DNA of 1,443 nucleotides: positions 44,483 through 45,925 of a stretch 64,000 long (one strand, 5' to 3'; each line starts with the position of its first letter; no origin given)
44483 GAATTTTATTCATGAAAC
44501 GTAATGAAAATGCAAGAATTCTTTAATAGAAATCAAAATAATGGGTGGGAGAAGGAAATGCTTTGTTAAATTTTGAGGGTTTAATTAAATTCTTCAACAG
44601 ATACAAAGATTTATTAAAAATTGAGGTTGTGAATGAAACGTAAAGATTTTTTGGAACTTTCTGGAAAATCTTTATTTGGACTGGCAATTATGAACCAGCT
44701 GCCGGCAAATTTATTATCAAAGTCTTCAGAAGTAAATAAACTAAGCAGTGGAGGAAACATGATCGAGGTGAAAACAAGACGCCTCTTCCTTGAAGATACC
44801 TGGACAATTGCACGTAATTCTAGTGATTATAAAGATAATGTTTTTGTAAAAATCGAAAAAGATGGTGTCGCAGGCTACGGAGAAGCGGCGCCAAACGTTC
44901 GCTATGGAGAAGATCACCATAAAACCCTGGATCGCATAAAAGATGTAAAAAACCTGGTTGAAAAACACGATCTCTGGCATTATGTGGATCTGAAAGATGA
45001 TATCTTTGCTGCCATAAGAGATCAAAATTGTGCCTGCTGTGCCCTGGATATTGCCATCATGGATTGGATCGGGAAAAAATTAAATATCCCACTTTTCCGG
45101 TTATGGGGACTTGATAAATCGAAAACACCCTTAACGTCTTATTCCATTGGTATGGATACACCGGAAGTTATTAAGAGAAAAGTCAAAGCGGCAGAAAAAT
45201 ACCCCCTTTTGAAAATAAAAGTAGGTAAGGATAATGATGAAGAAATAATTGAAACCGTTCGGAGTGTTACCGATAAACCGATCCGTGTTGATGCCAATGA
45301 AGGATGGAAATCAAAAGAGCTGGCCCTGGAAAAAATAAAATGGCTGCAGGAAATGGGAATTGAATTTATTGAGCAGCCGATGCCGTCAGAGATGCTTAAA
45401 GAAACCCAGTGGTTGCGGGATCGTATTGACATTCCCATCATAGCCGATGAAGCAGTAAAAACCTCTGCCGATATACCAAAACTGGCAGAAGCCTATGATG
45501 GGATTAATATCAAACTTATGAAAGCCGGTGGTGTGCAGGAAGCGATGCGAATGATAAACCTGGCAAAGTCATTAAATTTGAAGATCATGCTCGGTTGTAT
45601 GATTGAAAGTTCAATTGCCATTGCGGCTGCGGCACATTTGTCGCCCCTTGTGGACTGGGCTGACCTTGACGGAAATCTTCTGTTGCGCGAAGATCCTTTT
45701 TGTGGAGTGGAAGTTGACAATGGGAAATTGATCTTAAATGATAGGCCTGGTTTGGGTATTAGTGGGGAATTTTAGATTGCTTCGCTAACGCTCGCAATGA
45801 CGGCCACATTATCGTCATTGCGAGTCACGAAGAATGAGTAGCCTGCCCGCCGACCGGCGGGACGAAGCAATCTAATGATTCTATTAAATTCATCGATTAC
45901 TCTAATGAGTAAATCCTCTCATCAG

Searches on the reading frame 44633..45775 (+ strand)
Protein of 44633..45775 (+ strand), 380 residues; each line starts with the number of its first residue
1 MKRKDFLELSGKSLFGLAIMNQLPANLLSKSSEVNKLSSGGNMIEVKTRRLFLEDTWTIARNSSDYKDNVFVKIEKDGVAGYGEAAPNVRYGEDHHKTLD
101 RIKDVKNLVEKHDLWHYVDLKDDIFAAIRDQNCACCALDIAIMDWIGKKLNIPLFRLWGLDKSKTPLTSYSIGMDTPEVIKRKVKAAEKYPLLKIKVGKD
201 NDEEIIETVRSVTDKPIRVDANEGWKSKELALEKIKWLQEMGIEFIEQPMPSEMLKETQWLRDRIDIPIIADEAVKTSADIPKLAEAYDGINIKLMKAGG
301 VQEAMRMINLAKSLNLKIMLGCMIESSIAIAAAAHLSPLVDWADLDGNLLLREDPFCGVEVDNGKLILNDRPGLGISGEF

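Call 8: search_protein_families(library=pfam, proteins=[window:44633-45775:+])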
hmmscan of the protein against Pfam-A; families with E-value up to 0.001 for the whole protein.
window:44633-45775:+ (380 aa): 3 families
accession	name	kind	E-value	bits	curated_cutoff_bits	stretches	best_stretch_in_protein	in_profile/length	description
PF13378.12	MR_MLE_C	-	8.4e-36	124.2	29.4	1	185-377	10-214/219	Enolase C-terminal domain-like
PF02746.21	MR_MLE_N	-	1.2e-06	29.2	22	1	57-159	16-117/117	Mandelate racemase / muconate lactonizing enzyme, N-terminal domain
PF07476.17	MAAL_C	-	0.00091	18.9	27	0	262-326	135-202/249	Methylaspartate ammonia-lyase C-terminus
